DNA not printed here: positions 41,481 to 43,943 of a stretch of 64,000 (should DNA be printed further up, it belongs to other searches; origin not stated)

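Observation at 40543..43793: Orphan type IV coupling protein followed by a candidate toxin / SUKH-like immunity pair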

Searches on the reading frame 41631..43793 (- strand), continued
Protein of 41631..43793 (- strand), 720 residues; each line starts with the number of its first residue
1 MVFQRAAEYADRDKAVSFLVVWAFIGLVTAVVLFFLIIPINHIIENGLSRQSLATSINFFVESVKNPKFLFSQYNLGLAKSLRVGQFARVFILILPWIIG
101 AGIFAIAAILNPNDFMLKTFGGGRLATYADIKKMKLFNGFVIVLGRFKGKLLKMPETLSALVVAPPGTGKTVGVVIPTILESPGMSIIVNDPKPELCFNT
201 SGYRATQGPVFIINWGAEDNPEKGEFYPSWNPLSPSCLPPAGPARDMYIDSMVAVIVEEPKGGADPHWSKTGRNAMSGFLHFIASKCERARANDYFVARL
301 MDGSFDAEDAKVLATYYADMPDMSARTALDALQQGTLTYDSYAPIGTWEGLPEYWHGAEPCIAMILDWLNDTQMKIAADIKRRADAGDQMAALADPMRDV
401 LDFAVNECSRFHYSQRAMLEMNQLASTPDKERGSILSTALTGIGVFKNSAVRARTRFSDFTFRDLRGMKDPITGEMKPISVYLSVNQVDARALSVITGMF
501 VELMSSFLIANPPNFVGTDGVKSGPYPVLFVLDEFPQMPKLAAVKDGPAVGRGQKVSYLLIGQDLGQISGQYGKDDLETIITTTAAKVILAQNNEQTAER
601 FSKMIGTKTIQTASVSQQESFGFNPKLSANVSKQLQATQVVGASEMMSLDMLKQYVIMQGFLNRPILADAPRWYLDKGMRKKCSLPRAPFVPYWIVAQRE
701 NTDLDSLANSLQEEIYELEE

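Call 59: find_encoding_contigs(protein=P0200, flank=10000, max_places=1)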
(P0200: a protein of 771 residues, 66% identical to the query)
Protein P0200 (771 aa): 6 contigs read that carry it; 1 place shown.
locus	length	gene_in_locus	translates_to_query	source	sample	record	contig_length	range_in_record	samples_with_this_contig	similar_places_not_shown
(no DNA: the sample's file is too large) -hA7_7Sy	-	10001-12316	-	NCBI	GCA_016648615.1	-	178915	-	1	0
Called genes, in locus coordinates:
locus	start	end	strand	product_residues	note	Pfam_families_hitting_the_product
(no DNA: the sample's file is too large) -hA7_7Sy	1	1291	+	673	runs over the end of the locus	PF17764:PriA_3primeBD, PF00270:DEAD, PF04851:ResIII, PF00271:Helicase_C (faint), PF18319:Zn_ribbon_PriA, PF18074:PriA_C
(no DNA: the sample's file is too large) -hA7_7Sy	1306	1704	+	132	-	PF02566:OsmC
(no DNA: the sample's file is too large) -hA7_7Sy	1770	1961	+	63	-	PF01679:Pmp3 (weak)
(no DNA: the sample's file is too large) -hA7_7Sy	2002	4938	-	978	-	PF00133:tRNA-synt_1, PF09334:tRNA-synt_1g, PF13603:tRNA-synt_1_2, PF08264:Anticodon_1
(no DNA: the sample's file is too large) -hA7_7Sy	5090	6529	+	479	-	PF01406:tRNA-synt_1e, PF01921:tRNA-synt_1f (faint), PF09334:tRNA-synt_1g (faint), PF23493:CysS_C (weak)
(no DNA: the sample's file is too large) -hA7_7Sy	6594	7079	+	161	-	PF03073:TspO_MBR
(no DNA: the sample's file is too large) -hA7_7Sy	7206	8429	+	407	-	PF03349:Toluene_X, PF10677:DUF2490 (faint)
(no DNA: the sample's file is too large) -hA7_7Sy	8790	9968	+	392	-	-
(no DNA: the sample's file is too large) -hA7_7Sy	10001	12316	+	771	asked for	PF02534:T4SS-DNA_transf, PF00270:DEAD (faint), PF02534:T4SS-DNA_transf, PF10412:TrwB_AAD_bind, PF12696:TraG-D_C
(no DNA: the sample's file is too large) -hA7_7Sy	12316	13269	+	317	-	-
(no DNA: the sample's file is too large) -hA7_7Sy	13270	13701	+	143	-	-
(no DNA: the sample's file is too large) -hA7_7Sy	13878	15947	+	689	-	PF00270:DEAD (faint), PF04851:ResIII, PF17757:UvrB_inter, PF27431:UvrB_3rd, PF00271:Helicase_C, PF12344:UvrB, PF02151:UVR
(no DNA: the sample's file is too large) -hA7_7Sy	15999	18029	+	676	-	PF00106:adh_short, PF08659:KR (weak), PF13561:adh_short_C2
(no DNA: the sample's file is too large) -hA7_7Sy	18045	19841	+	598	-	PF01541:GIY-YIG, PF27096:UvrC_M, PF02151:UVR (weak), PF22920:UvrC_RNaseH, PF08459:UvrC_RNaseH_dom, PF12826:HHH_2 (weak), PF14520:HHH_5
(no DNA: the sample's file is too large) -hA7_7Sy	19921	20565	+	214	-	PF01066:CDP-OH_P_transf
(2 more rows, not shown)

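Call 77: find_related_loci(query=A8, collection=metagenome_contigs, flank=10000)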
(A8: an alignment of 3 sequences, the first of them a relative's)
Query A8 (714 aa) in metagenome_contigs; peptide patterns used: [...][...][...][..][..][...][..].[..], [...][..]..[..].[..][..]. (x = any residue, [..] = any of these).
600 stretches matched a pattern (row limit reached: there are more); 1 encode a relative of the query (tblastn E <= 1e-3); 1 distinct loci.
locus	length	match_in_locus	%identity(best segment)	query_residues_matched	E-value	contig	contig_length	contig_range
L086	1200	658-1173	80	1-172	4e-87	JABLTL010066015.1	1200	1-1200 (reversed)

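Call 84: search_protein_families(library=ncbifam, proteins=[L084:1-909:-, L084:925-1140:-, L084:1200-2822:-, L084:2907-5051:-, L084:5293-6363:+, L084:6471-7586:+, L084:7691-8803:+, L084:8816-9868:+, L084:12363-13460:+, L084:13467-13901:+], max_evalue=0.01)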
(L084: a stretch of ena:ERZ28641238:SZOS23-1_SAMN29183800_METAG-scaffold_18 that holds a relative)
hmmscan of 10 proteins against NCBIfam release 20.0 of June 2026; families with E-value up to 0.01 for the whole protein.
L084:1-909:- (303 aa): 0 families

L084:925-1140:- (71 aa): 1 family
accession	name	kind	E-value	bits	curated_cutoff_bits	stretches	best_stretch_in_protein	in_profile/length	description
TIGR01218.1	Gpos_tandem_5TM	subfamily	0.0011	18.7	35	1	8-58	72-123/208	tandem five-TM protein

L084:1200-2822:- (540 aa): 1 family
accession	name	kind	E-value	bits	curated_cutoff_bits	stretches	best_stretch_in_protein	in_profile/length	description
NF010426.0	PRK13852.1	equivalog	0.0084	15.3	206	0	214-308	145-238/295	type IV secretion system protein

L084:2907-5051:- (714 aa): 1 family
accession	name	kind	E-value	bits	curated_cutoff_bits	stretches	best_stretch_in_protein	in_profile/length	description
NF010426.0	PRK13852.1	equivalog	0.0067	15.6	206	1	248-318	151-218/295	type IV secretion system protein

L084:5293-6363:+ (356 aa): 0 families

L084:6471-7586:+ (371 aa): 0 families

L084:7691-8803:+ (370 aa): 0 families

L084:8816-9868:+ (350 aa): 0 families

L084:12363-13460:+ (365 aa): 0 families

L084:13467-13901:+ (144 aa): 1 family
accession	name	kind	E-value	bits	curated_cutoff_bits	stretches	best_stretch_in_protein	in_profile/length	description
NF038335.1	YPO0640_fam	subfamily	9.4e-18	64.5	55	1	4-140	7-146/150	YrhA family protein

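Call 92: search_dna_similar(query=window:41631-43793:-, collection=plasmids, mode=protein, max_rows=15)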
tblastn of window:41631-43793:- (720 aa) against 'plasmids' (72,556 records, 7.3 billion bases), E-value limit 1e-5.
The search stops at 5000 records and this limit was reached: more records match than are counted here, and every count below describes the 5000 best-scoring records only.
Records with a match: at least 5000; places in all: 5110; records where one place covers at least 80% of the query: 4.
Best place of each record, by identity: <60% 5000.
By first word of the organism name: Escherichia 1335; Klebsiella 542; Salmonella 275; Campylobacter 271; Agrobacterium 165; Xanthomonas 161; Enterobacter 151; Bacillus 115; uncultured 112; Rhizobium 110; and 236 more.
By predicted mobility (MOB-suite, as given by PLSDB): conjugative 4147; non-mobilizable 551; mobilizable 302.
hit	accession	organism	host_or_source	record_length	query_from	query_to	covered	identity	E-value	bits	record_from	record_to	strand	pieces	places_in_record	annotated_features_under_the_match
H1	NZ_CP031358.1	Erythrobacter aureus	marine sediment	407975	28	710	95%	32.1%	3e-96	334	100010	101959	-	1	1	type IV secretory system conjugative DNA transfer family protein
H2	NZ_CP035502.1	Sphingosinicella sp. BN140058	Cell culture,soil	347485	119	706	82%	34.6%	8e-97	336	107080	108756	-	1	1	type IV secretory system conjugative DNA transfer family protein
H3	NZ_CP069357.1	Microvirga sp. VF16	Vachellia farnesiana,Cell culture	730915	139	702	78%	35.7%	9e-72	350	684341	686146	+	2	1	type IV secretory system conjugative DNA transfer family protein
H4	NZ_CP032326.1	Azospirillum argentinense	soil sample,Agricultural field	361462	112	687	80%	28.3%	4e-54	209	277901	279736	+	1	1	type IV secretory system conjugative DNA transfer family protein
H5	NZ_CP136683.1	Thalassospira lucentensis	Macrocystis pyrifera gametophyte,Whole ...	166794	111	685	64%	33.7%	3e-40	246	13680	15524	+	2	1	type IV secretory system conjugative DNA transfer family protein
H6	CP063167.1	Variovorax paradoxus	-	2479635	121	704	81%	24.6%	1e-22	112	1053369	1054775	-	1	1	type IV secretory system conjugative DNA transfer family protein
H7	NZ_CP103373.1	Massilia sp. H6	Whole genome of bacteria,soil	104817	120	677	78%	25.0%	3e-19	101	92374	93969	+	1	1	type IV secretory system conjugative DNA transfer family protein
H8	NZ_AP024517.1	Nitrosospira sp. NRS527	Oryza sativa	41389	120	683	63%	30.2%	4e-22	201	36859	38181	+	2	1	type IV secretory system conjugative DNA transfer family protein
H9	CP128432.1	Microbulbifer sp. MKSA007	Smenospongia aurea,bacteria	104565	121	635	72%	26.7%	1e-21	108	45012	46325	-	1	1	type IV secretory system conjugative DNA transfer family protein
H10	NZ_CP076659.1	Campylobacter novaezeelandiae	Cell culture,river water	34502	52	680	69%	27.4%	3e-14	153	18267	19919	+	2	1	type IV secretory system conjugative DNA transfer family protein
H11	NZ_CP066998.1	Xanthomonas campestris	Sisymbrium officinale (syn. ...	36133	119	680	78%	24.2%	4e-14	84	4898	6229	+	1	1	traG: IncP-type conjugal transfer protein TraG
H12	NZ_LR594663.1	Variovorax sp. RA8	Riverbed sediment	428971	121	689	79%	23.9%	4e-21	107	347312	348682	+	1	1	type IV secretory system conjugative DNA transfer family protein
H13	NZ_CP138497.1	Variovorax boronicumulans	Legume root,PacBio whole genome assembly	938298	121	692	79%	23.7%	3e-24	117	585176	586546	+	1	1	type IV secretory system conjugative DNA transfer family protein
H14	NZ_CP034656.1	Xanthomonas vasicola pv. musacearum NCPPB 4379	-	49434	119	680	78%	24.0%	6e-14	84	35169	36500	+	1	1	traG: IncP-type conjugal transfer protein TraG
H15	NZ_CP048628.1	Megamonas funiformis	Homo sapiens,isolate gDNA,feces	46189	162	674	71%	26.1%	7e-23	112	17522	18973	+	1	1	type IV secretory system conjugative DNA transfer family protein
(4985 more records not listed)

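Call 93: get_annotated_region(hit=H1, flank=12000)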
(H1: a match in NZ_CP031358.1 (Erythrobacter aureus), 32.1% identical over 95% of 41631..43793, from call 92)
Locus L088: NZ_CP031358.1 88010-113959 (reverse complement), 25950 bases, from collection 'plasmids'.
description: Erythrobacter aureus strain YH-07 plasmid unnamed, complete sequence
organism: Erythrobacter aureus (NCBI taxid 2182384)
taxonomy: Bacteria; Pseudomonadota; Alphaproteobacteria; Sphingomonadales; Erythrobacteraceae; Erythrobacter; Erythrobacter aureus
host: -; source: marine sediment; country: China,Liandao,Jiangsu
typing (MOB-suite, as given by PLSDB): non-mobilizable
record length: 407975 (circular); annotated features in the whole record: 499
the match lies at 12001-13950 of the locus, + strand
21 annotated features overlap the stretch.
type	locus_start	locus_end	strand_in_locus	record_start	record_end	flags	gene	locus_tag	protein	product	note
CDS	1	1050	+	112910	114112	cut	-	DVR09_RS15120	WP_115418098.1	DnaB-like helicase C-terminal domain-containing protein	GO:0006260 - DNA replication [Evidence IEA]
CDS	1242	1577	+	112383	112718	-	-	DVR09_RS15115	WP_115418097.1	TrbC/VirB2 family protein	-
CDS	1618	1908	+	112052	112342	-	-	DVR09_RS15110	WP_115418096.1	hypothetical protein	-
CDS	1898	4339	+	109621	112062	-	-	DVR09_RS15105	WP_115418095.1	VirB4 family type IV secretion system protein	-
CDS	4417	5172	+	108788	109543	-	-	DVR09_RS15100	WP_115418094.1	type IV secretion system protein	-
CDS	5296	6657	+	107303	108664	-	-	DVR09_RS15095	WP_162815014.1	hypothetical protein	-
CDS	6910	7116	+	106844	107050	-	-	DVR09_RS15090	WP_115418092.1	hypothetical protein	-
CDS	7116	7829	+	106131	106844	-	-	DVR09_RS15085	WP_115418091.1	VirB8/TrbF family protein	-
CDS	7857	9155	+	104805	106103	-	-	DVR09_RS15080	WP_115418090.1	TrbG/VirB9 family P-type conjugative transfer protein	-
CDS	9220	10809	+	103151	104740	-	-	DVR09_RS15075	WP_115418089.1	TrbI/VirB10 family protein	-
CDS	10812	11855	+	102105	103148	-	-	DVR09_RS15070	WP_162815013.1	ATPase, T2SS/T4P/T4SS family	-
CDS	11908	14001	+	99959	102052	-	-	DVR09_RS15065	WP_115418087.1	type IV secretory system conjugative DNA transfer family protein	-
CDS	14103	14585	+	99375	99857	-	-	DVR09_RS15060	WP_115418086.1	hypothetical protein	-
CDS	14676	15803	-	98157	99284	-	-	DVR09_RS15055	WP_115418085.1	hypothetical protein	-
CDS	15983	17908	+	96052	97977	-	topB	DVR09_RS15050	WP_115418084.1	DNA topoisomerase III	GO:0006265 - DNA topological change [Evidence IEA]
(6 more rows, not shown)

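Call 94: get_annotated_region(hit=H2, flank=12000)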
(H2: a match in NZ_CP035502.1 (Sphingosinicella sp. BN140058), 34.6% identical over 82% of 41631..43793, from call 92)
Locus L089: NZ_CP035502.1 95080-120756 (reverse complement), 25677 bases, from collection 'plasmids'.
description: Sphingosinicella sp. BN140058 plasmid p1, complete sequence
organism: Sphingosinicella sp. BN140058 (NCBI taxid 1892855)
taxonomy: Bacteria; Pseudomonadota; Alphaproteobacteria; Sphingomonadales; Sphingosinicellaceae; Sphingosinicella; Sphingosinicella sp. BN140058
host: -; source: Cell culture,soil; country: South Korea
typing (MOB-suite, as given by PLSDB): mobilizable; relaxase MOBQ
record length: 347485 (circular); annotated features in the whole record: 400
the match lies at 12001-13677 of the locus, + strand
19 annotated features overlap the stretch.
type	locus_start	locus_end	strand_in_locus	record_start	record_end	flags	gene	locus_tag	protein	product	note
CDS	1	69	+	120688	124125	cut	-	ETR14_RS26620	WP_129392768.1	MobA/MobL family protein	-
CDS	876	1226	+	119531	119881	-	-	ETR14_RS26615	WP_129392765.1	hypothetical protein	-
CDS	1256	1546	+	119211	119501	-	-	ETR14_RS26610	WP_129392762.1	hypothetical protein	-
CDS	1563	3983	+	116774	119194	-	-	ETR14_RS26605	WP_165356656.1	hypothetical protein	-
CDS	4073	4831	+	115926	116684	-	-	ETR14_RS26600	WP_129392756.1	hypothetical protein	-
CDS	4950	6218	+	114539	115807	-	-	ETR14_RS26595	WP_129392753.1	hypothetical protein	-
CDS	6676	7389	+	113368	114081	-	-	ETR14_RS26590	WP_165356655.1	type IV secretion system protein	-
CDS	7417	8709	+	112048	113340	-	-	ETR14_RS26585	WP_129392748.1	TrbG/VirB9 family P-type conjugative transfer protein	-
CDS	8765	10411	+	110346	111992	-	-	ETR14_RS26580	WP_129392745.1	TrbI/VirB10 family protein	-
CDS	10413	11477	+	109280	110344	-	-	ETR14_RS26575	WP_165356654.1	ATPase, T2SS/T4P/T4SS family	-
CDS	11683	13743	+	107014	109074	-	-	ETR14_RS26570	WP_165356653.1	type IV secretory system conjugative DNA transfer family protein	-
CDS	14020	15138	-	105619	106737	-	-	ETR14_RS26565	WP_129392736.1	hypothetical protein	-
CDS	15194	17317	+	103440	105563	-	-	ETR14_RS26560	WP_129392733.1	DNA topoisomerase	GO:0006265 - DNA topological change [Evidence IEA]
CDS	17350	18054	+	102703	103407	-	-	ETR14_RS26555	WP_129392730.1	hypothetical protein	-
CDS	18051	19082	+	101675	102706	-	-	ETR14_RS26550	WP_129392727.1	CHC2 zinc finger domain-containing protein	GO:0006260 - DNA replication [Evidence IEA]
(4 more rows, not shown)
